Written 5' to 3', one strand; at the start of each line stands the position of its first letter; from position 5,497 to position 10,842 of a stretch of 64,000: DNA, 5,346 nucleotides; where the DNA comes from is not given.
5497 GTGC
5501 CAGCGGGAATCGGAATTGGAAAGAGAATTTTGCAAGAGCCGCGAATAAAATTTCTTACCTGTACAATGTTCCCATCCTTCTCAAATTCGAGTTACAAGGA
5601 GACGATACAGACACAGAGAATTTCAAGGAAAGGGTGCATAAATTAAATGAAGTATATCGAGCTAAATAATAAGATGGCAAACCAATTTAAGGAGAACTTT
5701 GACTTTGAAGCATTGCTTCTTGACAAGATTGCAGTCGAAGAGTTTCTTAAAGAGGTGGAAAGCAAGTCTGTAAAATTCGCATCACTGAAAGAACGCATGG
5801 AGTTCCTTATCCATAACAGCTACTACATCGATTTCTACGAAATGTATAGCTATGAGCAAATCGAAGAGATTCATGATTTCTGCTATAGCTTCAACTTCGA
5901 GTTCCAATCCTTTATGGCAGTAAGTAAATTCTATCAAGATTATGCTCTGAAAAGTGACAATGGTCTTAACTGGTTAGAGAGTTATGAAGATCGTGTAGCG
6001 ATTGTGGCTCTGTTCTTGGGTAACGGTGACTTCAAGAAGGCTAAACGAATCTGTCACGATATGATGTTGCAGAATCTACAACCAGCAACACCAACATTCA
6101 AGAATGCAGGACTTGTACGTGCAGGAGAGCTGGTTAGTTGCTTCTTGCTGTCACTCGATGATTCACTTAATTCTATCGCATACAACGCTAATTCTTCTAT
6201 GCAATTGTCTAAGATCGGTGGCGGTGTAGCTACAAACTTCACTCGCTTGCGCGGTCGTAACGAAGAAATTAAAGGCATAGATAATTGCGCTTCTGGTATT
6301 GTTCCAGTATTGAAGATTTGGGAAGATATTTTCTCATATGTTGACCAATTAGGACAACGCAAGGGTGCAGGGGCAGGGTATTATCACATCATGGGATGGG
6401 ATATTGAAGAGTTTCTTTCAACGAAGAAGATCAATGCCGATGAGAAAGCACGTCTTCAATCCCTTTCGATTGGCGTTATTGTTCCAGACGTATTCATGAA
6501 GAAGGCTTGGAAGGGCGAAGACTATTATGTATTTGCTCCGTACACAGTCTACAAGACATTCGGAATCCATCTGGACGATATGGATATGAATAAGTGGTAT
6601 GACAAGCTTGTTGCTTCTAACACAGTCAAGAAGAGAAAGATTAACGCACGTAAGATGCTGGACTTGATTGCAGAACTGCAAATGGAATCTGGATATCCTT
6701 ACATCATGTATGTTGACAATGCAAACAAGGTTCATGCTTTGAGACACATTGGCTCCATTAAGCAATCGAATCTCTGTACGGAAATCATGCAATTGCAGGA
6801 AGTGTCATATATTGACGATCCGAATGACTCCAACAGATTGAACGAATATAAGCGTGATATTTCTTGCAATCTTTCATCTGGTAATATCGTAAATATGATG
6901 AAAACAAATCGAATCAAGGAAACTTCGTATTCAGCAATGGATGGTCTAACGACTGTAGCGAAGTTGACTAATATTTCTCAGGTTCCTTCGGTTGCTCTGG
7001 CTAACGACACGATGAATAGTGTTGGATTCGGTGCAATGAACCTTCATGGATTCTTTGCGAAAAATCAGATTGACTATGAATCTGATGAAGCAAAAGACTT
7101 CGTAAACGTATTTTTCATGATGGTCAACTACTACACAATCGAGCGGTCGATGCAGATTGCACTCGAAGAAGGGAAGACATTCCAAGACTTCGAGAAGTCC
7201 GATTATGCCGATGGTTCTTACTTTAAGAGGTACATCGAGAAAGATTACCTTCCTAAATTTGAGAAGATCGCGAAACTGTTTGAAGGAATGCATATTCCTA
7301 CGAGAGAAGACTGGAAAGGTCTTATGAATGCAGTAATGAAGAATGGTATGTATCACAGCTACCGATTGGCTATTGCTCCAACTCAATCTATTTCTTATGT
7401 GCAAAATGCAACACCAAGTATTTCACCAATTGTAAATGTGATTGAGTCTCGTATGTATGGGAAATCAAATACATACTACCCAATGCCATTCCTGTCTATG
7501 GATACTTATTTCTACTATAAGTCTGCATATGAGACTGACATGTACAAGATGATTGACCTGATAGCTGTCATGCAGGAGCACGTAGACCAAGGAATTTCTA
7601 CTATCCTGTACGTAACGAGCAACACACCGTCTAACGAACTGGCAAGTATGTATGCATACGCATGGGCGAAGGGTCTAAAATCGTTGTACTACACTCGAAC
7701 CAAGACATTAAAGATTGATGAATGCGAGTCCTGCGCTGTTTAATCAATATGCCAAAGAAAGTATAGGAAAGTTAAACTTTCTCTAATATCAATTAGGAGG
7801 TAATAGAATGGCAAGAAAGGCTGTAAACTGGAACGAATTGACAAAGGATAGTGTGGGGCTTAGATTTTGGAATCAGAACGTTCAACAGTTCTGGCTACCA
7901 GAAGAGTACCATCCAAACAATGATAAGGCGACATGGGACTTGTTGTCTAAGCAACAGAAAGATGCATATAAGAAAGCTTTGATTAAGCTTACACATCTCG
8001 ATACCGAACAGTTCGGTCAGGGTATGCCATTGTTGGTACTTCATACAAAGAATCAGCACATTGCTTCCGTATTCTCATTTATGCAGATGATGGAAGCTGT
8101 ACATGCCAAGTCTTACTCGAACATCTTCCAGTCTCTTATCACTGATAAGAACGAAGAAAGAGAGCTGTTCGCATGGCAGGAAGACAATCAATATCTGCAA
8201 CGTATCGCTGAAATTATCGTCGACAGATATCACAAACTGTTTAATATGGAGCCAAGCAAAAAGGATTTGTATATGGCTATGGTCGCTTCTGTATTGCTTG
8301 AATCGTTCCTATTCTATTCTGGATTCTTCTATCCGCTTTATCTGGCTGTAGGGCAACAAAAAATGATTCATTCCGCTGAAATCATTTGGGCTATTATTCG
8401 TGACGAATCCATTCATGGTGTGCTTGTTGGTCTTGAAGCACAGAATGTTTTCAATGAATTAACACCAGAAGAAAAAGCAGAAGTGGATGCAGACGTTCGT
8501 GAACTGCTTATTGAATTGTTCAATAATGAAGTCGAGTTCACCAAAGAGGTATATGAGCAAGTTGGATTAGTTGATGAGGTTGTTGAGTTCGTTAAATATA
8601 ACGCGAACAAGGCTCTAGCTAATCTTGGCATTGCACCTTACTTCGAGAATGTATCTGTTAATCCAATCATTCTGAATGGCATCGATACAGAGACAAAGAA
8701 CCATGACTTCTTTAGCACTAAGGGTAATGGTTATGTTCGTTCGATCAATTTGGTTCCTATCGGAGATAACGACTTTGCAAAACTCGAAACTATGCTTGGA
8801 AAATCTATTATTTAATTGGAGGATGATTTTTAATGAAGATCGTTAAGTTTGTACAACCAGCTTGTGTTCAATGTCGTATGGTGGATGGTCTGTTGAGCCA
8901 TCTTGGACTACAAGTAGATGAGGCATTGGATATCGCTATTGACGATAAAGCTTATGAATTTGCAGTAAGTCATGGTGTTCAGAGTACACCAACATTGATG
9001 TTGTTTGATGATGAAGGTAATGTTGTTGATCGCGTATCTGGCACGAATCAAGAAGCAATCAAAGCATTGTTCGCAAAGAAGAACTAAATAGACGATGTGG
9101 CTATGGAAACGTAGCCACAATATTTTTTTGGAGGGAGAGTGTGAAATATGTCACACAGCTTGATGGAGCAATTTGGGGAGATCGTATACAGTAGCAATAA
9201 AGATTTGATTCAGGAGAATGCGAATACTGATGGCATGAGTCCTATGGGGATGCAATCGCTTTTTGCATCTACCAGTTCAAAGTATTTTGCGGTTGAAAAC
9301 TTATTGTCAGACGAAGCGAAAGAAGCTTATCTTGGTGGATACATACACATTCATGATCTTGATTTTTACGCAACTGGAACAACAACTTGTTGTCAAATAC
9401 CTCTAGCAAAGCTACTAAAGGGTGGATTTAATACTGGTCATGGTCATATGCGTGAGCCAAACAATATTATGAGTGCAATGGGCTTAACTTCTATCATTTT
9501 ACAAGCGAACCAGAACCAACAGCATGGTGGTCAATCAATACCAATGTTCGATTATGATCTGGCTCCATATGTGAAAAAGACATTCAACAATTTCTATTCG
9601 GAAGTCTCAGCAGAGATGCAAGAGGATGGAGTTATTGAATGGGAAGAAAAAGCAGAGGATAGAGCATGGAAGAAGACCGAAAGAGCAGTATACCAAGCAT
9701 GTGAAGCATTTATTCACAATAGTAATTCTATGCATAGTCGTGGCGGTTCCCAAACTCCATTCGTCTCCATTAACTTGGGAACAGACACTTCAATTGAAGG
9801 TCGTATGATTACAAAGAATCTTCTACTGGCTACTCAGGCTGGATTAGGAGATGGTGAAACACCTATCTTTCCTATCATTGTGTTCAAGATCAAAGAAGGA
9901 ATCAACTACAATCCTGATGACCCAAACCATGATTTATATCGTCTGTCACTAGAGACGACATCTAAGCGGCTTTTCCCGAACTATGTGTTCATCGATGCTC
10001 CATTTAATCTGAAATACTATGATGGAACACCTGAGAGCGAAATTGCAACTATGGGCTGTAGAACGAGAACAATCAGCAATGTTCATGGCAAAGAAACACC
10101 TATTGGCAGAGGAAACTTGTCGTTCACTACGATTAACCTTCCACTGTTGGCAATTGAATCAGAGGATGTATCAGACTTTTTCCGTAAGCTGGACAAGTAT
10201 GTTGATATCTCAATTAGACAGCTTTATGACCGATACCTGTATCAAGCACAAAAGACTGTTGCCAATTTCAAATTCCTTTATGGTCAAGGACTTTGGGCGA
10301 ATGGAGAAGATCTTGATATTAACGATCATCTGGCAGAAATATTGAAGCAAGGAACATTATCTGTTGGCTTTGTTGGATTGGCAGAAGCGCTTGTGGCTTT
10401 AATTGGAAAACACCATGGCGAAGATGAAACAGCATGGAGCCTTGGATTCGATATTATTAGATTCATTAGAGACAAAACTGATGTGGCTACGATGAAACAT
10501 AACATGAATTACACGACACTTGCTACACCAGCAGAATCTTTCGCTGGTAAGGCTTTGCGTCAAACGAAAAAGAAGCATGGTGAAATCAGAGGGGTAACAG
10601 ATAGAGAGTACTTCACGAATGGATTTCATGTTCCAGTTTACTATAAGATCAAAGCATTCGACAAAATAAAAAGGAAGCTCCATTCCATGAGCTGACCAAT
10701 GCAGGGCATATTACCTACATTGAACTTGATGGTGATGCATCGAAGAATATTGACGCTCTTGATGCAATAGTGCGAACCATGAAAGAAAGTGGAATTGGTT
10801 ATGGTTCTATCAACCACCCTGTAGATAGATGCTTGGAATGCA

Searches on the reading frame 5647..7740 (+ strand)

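Call 8: search_protein_families(library=phrogs, proteins=[window:5647-7740:+], max_evalue=0.00001)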
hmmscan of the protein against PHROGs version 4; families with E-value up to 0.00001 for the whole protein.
window:5647-7740:+ (698 aa): 9 families
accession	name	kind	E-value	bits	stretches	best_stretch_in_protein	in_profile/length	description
phrog_84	-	DNA, RNA and nucleotide metabolism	3.2e-184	615.7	1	44-697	157-795/975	ribonucleoside-diphosphate reductase large subunit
phrog_3844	-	moron, auxiliary metabolic gene and host takeover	1.5e-96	325.1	1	268-698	22-451/451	NrdA-like aerobic NDP reductase large subunit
phrog_6132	-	DNA, RNA and nucleotide metabolism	4.8e-85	287.7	1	2-239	56-292/530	ribonucleotide reductase large subunit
phrog_3987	-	DNA, RNA and nucleotide metabolism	1.6e-81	275.3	1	30-400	84-448/467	ribonucleotide reductase large subunit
phrog_22953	-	DNA, RNA and nucleotide metabolism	1.7e-40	140.2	1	200-377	6-201/201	ribonucleotide reductase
phrog_10616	-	DNA, RNA and nucleotide metabolism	1.3e-22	81.1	1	609-698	1-111/111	ribonucleotide reductase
phrog_30939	-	DNA, RNA and nucleotide metabolism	4.6e-20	72.1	2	142-265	479-599/977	ribonucleotide reductase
phrog_12229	-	DNA, RNA and nucleotide metabolism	8.5e-11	41.9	1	146-234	61-147/577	ribonucleotide reductase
phrog_33412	-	unknown function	5.4e-07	30.5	1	613-684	49-121/140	-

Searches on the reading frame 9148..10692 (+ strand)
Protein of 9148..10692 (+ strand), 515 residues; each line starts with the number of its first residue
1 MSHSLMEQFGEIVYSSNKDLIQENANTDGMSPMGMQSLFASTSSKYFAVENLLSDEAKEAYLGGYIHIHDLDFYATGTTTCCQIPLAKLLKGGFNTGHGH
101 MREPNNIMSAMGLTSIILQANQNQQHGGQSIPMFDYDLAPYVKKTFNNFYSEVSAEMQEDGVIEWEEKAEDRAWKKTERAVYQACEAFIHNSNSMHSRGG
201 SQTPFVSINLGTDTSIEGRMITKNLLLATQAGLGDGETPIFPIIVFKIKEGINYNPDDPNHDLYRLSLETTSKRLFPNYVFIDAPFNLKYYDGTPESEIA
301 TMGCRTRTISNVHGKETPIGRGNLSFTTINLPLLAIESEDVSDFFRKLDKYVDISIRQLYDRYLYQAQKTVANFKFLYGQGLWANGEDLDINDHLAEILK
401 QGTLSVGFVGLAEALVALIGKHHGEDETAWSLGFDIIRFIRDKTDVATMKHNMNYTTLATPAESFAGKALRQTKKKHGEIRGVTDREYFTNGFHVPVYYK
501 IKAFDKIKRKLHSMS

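Call 8: search_protein_families(library=phrogs, proteins=[window:9148-10692:+], max_evalue=0.00001)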
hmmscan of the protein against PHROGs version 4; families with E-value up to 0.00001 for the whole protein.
window:9148-10692:+ (515 aa): 3 families
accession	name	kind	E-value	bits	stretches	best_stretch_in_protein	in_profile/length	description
phrog_487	-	moron, auxiliary metabolic gene and host takeover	5.5e-153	511.8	1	3-509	103-600/718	NrdD-like anaerobic ribonucleotide reductase large subunit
phrog_4218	-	DNA, RNA and nucleotide metabolism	6.5e-41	141.5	1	299-509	8-220/333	anaerobic ribonucleoside reductase large subunit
phrog_26446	-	DNA, RNA and nucleotide metabolism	1.9e-15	57.1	1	313-416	32-134/761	anaerobic ribonucleoside reductase large subunit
